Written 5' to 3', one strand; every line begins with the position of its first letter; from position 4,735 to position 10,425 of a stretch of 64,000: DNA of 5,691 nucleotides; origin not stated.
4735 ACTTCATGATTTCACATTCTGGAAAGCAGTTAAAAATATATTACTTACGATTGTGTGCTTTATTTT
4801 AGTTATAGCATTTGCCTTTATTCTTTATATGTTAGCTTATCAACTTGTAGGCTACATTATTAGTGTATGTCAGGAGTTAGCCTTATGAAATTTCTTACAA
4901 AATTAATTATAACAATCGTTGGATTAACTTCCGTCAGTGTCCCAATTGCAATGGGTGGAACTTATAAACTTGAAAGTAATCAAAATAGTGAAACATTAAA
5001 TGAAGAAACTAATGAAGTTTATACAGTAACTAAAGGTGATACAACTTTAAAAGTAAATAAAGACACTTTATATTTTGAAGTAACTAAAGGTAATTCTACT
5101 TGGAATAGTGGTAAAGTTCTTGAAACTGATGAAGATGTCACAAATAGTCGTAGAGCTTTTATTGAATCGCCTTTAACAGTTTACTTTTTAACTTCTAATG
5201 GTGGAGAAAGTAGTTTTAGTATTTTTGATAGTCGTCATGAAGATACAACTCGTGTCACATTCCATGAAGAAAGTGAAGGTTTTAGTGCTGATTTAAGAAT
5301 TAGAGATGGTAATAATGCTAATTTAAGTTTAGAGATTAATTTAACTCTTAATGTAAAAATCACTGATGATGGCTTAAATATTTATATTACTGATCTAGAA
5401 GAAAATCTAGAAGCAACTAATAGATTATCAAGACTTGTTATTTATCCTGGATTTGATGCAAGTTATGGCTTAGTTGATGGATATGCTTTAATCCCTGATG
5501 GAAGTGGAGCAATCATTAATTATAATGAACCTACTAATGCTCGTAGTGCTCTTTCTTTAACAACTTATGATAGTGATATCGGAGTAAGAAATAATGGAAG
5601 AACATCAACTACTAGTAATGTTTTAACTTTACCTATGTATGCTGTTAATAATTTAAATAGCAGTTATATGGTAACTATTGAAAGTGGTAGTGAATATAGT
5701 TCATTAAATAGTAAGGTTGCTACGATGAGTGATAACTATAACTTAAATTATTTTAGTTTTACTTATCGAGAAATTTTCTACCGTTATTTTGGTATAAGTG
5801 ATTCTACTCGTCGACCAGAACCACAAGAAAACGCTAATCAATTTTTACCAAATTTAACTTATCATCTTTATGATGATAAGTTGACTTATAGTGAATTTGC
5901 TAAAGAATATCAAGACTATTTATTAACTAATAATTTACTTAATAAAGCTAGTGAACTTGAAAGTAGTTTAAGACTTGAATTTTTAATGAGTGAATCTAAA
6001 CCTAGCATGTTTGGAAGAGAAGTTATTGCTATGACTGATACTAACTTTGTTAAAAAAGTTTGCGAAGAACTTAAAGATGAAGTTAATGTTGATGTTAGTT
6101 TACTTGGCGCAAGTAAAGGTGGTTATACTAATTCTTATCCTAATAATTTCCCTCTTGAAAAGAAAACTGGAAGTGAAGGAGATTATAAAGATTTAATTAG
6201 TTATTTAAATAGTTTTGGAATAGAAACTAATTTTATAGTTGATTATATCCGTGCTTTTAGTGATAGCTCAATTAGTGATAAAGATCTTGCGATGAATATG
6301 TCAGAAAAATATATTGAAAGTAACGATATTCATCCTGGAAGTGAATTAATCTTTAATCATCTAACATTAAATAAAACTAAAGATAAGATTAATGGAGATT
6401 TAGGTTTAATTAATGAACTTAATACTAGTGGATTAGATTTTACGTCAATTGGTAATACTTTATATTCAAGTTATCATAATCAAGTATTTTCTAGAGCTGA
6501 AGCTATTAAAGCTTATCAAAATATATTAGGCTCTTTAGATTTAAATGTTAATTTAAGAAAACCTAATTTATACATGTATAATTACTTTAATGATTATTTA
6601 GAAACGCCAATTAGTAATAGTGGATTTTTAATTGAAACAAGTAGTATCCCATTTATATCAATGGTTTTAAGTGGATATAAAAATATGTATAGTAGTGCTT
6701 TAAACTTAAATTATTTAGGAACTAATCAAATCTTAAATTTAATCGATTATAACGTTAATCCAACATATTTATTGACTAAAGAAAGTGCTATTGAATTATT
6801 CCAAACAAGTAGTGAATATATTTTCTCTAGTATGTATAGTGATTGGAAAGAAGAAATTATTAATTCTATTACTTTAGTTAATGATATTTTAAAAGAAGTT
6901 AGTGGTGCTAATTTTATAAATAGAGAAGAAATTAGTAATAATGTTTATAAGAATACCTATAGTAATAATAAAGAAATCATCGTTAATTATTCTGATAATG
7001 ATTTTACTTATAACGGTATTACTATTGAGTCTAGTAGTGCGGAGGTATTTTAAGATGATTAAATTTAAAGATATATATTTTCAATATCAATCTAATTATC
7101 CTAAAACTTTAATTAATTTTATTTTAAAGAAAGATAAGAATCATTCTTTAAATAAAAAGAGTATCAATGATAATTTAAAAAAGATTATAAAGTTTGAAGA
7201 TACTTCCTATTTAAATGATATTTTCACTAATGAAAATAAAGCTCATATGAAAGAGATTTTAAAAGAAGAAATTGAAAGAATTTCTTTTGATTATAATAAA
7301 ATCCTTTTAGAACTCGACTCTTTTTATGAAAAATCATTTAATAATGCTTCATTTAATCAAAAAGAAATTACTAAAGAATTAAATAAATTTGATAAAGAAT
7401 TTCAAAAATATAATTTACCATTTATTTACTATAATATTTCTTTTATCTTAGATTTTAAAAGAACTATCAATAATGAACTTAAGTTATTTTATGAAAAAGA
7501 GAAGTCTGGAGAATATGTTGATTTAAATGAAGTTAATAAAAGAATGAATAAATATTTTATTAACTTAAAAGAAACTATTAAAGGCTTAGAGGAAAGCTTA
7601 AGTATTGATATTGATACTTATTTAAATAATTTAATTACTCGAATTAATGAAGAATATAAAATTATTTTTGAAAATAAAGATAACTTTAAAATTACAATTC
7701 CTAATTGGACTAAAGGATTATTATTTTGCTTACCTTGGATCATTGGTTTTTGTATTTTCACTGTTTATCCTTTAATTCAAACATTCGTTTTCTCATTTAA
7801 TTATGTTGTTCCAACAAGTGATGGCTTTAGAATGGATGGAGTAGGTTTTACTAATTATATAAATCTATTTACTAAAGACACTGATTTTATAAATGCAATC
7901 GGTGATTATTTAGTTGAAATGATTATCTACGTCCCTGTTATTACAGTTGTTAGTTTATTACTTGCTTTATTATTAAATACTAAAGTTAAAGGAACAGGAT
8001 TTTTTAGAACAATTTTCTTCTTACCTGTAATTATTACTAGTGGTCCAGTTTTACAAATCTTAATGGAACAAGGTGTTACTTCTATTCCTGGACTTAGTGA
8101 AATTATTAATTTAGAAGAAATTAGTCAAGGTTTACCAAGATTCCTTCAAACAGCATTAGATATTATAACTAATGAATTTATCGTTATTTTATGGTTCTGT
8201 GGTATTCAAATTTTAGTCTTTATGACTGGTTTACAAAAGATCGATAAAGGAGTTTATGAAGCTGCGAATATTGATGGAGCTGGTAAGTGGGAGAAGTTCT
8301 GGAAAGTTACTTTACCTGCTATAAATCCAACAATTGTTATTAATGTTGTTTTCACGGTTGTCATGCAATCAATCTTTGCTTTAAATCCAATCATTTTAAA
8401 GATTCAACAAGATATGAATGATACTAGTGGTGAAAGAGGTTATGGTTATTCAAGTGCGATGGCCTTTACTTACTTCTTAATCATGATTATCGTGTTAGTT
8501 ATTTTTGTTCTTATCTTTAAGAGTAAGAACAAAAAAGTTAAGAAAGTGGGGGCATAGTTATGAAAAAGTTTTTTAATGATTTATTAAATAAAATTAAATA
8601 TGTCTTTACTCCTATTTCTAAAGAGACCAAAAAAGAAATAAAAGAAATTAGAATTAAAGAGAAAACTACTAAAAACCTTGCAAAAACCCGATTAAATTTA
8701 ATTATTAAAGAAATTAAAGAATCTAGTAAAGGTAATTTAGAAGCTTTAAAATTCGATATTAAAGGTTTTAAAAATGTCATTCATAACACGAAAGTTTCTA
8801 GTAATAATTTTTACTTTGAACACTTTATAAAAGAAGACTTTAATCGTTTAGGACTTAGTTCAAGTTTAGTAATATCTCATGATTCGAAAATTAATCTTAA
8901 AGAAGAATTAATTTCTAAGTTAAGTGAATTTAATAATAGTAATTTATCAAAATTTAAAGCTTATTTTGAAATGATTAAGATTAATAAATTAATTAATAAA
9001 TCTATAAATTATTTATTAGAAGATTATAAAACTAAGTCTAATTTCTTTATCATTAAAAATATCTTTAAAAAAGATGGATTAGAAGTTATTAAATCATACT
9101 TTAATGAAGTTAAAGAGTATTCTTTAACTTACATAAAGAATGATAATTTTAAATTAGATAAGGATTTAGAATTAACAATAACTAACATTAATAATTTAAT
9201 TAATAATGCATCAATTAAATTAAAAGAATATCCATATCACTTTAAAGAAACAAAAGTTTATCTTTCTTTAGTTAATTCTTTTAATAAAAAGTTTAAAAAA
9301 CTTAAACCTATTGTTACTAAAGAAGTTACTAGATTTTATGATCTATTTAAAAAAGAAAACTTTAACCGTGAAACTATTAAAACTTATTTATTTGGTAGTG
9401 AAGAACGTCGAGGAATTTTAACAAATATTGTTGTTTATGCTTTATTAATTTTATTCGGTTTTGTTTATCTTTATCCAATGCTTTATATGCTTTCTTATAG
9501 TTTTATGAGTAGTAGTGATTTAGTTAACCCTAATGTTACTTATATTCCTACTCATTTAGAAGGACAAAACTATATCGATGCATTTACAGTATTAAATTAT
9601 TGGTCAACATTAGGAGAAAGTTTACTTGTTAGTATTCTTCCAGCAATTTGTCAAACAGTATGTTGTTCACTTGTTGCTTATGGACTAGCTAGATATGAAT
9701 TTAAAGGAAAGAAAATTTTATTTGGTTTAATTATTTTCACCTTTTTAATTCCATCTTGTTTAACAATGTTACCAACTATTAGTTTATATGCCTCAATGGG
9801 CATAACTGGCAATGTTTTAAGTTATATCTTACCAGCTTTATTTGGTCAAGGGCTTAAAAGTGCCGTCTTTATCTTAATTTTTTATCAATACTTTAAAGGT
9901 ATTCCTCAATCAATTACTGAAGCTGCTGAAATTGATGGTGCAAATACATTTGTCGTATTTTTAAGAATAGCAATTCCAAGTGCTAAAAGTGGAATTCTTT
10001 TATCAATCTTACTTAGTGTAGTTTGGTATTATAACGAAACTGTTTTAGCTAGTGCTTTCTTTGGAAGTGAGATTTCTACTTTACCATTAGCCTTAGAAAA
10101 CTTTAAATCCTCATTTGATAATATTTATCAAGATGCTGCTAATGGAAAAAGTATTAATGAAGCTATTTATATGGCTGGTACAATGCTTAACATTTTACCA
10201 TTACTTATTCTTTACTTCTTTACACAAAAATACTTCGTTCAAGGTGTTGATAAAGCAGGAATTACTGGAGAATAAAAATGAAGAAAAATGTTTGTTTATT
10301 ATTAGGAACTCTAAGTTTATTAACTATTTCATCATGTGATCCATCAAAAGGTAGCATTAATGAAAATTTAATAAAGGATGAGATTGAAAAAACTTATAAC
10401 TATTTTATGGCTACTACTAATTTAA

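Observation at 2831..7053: NHL-propeller/TPR/Yip1 membrane protein translationally coupled to a ~720-aa exported unknown, embedded in a sugar-ABC operon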

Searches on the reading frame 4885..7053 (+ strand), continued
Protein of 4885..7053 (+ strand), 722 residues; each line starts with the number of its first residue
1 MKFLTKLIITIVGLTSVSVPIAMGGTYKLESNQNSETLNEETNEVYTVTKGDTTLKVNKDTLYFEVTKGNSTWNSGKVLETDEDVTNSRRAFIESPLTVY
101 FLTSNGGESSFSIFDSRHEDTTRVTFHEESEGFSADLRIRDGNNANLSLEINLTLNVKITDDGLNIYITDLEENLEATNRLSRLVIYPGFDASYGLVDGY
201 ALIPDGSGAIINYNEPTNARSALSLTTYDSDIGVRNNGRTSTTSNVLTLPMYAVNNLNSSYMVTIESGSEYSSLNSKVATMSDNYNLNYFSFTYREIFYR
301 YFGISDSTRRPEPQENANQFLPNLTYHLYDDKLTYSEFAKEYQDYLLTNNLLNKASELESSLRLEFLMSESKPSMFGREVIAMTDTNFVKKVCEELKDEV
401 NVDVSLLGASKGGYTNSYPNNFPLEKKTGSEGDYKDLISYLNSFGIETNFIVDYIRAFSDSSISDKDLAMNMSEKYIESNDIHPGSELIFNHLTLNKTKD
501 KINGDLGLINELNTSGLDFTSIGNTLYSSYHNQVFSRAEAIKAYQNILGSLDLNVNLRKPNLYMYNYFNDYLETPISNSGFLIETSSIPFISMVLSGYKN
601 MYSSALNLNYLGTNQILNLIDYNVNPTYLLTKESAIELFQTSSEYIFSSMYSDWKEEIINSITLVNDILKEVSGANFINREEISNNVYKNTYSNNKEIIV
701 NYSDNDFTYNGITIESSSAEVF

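Call 91: find_encoding_contigs(protein=P0040, flank=8000, max_places=1)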
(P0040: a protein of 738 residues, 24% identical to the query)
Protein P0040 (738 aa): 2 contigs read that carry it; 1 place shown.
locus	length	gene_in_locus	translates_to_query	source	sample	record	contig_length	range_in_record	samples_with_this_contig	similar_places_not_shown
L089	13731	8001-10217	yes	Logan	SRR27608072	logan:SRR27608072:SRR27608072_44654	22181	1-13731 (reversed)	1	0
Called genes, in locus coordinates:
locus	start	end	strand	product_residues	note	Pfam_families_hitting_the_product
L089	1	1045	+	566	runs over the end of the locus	PF00728:Glyco_hydro_20 (weak), PF18088:Glyco_H_20C_C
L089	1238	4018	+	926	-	PF01547:SBP_bac_1, PF13416:SBP_bac_8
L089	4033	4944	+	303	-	PF00528:BPD_transp_1 (weak)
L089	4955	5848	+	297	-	PF00528:BPD_transp_1 (weak)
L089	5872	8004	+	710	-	PF01436:NHL (weak), PF04893:Yip1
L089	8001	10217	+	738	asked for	PF18952:DUF5696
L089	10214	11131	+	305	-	PF00528:BPD_transp_1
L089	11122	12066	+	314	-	-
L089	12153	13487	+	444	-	PF01547:SBP_bac_1, PF13416:SBP_bac_8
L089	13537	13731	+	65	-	?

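Call 92: find_encoding_contigs(protein=P0038, flank=8000, max_places=1)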
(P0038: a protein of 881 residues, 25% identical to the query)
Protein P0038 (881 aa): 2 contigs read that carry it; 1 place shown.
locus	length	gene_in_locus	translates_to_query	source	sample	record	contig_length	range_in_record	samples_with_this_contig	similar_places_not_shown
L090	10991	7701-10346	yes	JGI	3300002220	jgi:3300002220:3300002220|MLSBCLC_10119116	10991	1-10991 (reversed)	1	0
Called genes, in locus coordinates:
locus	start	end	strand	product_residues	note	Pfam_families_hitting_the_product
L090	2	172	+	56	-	?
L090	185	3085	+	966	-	PF01547:SBP_bac_1, PF13416:SBP_bac_8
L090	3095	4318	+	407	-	PF00528:BPD_transp_1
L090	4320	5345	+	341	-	PF00528:BPD_transp_1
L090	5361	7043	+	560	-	PF01436:NHL (faint)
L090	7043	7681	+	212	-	PF04893:Yip1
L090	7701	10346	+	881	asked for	PF18952:DUF5696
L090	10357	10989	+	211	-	?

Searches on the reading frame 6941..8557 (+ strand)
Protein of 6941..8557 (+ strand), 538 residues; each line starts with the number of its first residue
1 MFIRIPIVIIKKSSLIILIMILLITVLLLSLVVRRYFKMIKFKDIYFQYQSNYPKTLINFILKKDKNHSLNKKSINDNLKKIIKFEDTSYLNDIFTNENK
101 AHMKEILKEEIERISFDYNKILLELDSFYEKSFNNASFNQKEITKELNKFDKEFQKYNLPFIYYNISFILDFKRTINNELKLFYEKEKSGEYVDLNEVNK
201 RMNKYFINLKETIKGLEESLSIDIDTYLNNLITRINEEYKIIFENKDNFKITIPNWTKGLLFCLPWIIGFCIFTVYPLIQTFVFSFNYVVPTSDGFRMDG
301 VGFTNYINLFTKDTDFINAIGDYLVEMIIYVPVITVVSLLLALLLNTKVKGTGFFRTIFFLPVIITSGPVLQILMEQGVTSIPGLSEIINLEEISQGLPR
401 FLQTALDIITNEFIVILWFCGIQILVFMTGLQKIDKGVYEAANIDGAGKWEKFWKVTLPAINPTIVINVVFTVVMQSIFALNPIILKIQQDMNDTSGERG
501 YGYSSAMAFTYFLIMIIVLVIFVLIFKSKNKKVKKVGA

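Call 3: search_protein_families(library=pfam, proteins=[window:6941-8557:+], max_evalue=0.01)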
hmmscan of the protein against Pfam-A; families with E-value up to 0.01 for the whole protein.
window:6941-8557:+ (538 aa): 1 family
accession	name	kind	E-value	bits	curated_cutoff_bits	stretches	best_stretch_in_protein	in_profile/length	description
PF00528.27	BPD_transp_1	-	2e-09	37.9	26.4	1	319-526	18-171/184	Binding-protein-dependent transport system inner membrane component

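Call 53: search_protein_families(library=ncbifam, proteins=[window:7055-8557:+], max_evalue=0.001)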
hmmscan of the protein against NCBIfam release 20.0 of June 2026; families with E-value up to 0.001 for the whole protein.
window:7055-8557:+ (500 aa): 10 families
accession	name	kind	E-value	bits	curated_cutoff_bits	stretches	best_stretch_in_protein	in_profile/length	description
NF007852.0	PRK10561.1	equivalog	2.3e-11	44.1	335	1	223-448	16-235/295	sn-glycerol-3-phosphate ABC transporter permease UgpA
TIGR03262.1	PhnU2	equivalog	2.3e-08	33.1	593.25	1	229-438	11-203/546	putative 2-aminoethylphosphonate ABC transporter permease subunit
NF040931.1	ABC_arch_GlcT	equivalog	5.2e-08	32.9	360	1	227-481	4-264/278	glucose ABC transporter permease GlcT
NF008232.0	PRK10999.1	equivalog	2.3e-07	29.9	392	1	256-425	259-431/520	maltose ABC transporter permease MalF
TIGR00969.1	3a0106s02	subfamily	3.2e-07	30.1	240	1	264-435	46-208/272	sulfate ABC transporter permease subunit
NF040932.1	ABC_arch_GlcU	equivalog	3.4e-06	26.9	340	1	296-487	68-256/272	glucose ABC transporter permease GlcU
TIGR01581.1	Mo_ABC_porter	hypoth_equivalog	0.00011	21.8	210.3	1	383-434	116-167/225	ABC transporter permease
NF008231.0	PRK10998.1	equivalog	0.00017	21.3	261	1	367-456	153-242/296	maltose ABC transporter permease MalG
TIGR02140.1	permease_CysW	equivalog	0.00087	18.9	329.1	0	264-435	32-194/261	sulfate ABC transporter permease subunit CysW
TIGR02139.1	permease_CysT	equivalog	0.001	18.8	246.1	1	379-431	139-193/265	sulfate ABC transporter permease subunit CysT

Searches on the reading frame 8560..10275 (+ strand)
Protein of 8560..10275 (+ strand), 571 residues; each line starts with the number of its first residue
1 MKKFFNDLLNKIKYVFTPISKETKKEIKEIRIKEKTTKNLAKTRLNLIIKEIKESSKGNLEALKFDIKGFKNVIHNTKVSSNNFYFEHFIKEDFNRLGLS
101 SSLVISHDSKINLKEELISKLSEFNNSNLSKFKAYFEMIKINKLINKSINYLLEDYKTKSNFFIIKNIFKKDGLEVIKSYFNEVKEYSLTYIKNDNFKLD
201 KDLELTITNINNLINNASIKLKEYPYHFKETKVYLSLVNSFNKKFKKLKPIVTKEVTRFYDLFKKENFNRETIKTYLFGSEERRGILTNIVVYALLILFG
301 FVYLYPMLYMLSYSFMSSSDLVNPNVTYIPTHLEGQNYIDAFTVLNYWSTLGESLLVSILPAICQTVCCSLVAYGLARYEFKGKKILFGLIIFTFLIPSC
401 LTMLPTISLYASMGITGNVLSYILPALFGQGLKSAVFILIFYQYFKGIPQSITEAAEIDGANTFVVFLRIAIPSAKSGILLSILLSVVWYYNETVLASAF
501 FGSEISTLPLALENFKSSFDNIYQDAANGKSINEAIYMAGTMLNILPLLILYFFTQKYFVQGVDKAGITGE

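Call 3: search_protein_families(library=pfam, proteins=[window:8560-10275:+], max_evalue=0.01)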
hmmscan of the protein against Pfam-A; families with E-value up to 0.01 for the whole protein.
window:8560-10275:+ (571 aa): 1 family
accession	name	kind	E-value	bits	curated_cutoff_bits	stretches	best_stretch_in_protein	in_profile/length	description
PF00528.27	BPD_transp_1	-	3.6e-15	56.6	26.4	1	373-564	5-183/184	Binding-protein-dependent transport system inner membrane component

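Call 53: search_protein_families(library=ncbifam, proteins=[window:8560-10275:+], max_evalue=0.001)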
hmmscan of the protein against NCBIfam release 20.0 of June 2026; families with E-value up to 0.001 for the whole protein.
window:8560-10275:+ (571 aa): 19 families
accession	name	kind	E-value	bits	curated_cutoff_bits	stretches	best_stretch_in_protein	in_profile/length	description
NF040932.1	ABC_arch_GlcU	equivalog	5.1e-18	65.7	340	1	291-567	4-268/272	glucose ABC transporter permease GlcU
NF008210.0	PRK10973.1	equivalog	4.9e-16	59.2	297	1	282-563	4-276/281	sn-glycerol-3-phosphate ABC transporter permease UgpE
NF008231.0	PRK10998.1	equivalog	7.1e-12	45.5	261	1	340-569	77-295/296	maltose ABC transporter permease MalG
NF007047.0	PRK09500.1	equivalog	1.3e-10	41.3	326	1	296-511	12-217/257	spermidine/putrescine ABC transporter permease PotC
TIGR00969.1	3a0106s02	subfamily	2.2e-10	40.4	240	1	336-488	48-209/272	sulfate ABC transporter permease subunit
TIGR02139.1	permease_CysT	equivalog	3.6e-09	36.6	246.1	1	343-486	44-196/265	sulfate ABC transporter permease subunit CysT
NF006939.0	PRK09421.1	equivalog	1.4e-07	31.1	262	1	348-489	9-160/230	molybdate ABC transporter permease subunit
TIGR02140.1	permease_CysW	equivalog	1.8e-07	31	329.1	1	337-515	35-225/261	sulfate ABC transporter permease subunit CysW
TIGR01581.1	Mo_ABC_porter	hypoth_equivalog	3.1e-07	30.1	210.3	1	336-486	8-167/225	ABC transporter permease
NF007889.0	PRK10592.1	equivalog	7.6e-07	29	476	1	295-512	14-230/281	putrescine ABC transporter permease PotI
NF040931.1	ABC_arch_GlcT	equivalog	1.9e-06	27.7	360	1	436-488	157-209/278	glucose ABC transporter permease GlcT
NF008208.0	PRK10971.1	equivalog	3e-06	26.9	415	1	354-489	63-207/277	sulfate/thiosulfate ABC transporter permease CysT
TIGR03262.1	PhnU2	equivalog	5.8e-06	25.2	593.25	1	295-487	10-198/546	putative 2-aminoethylphosphonate ABC transporter permease subunit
NF011624.0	PRK15050.1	equivalog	9.3e-06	25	247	1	289-529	26-267/297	2-aminoethylphosphonate ABC transporter permease subunit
TIGR02141.1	modB_ABC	equivalog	5.1e-05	23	182.6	1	354-488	3-146/208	molybdate ABC transporter permease subunit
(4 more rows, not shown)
